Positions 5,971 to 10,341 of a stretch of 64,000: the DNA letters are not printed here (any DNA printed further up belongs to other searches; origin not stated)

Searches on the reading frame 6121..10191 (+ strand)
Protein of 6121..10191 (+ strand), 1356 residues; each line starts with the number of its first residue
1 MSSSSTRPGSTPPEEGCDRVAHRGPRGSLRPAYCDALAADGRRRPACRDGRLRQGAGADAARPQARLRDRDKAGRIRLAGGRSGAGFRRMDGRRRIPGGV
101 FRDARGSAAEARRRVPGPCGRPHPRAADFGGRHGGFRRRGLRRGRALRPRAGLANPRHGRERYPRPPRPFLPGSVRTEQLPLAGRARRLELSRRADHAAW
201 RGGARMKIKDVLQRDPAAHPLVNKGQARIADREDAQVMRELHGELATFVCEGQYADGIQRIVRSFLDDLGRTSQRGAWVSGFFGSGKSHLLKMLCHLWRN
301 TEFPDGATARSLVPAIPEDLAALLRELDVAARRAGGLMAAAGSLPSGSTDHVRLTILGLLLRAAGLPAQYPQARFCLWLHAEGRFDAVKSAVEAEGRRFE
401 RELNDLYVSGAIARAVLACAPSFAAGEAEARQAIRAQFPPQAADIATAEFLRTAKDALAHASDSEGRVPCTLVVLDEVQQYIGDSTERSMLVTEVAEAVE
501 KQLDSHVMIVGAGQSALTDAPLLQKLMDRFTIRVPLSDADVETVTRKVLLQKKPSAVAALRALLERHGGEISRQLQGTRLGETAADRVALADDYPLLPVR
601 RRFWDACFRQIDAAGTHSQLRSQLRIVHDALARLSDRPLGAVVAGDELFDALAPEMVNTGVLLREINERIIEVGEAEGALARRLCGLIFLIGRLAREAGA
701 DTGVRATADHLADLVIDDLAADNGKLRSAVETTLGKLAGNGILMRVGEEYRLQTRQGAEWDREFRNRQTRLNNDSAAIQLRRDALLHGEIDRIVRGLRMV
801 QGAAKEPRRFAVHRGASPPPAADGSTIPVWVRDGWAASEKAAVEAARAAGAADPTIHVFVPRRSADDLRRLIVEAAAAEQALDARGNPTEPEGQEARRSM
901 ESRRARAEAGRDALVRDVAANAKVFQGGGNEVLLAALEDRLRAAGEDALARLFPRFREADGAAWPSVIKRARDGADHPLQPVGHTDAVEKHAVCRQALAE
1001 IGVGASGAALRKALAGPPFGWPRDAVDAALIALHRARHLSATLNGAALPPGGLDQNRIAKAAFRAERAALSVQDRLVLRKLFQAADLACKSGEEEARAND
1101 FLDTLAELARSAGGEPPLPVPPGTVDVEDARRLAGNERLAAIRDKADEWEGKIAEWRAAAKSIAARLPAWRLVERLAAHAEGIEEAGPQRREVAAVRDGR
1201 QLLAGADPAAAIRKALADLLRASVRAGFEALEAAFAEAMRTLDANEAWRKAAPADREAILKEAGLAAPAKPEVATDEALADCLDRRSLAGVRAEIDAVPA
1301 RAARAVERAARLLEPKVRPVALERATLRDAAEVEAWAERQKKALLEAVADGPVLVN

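Call 55: search_protein_families(library=padloc, proteins=[window:6121-10191:+], max_evalue=0.00001)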
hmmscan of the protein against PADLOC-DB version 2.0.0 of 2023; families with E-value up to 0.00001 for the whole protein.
window:6121-10191:+ (1356 aa): 11 families
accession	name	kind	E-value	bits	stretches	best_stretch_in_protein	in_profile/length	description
PDLC02489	BrxC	-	0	1392.1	1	206-1355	1-1145/1146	BrxC-PglY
PDLC02471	BrxC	-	1.6e-29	100.7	1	244-771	32-561/1190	BrxC-PglY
PDLC02479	BrxC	-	1e-28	98.1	1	239-768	25-555/1172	BrxC-PglY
PDLC02483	BrxC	-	9.4e-23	78.2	1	247-655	35-461/1212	BrxC-PglY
PDLC02486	BrxC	-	4.2e-19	65.9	1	266-778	71-580/1207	BrxC-PglY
PDLC02491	BrxC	-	2e-16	57.4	1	272-775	70-577/794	BrxC-PglY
PDLC02476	BrxC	-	1.1e-14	51.1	1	277-763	69-554/1180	BrxC-PglY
PDLC02473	BrxC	-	1e-11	41.3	1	456-738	243-529/1277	BrxC-PglY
PDLC02484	BrxC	-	1.9e-11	40.6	1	472-654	268-466/1186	BrxC-PglY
PDLC02493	BrxC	-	4.4e-09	33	0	231-302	21-88/1215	BrxC-PglY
PDLC02474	BrxC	-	2.9e-06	23.6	0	405-599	206-408/1223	BrxC-PglY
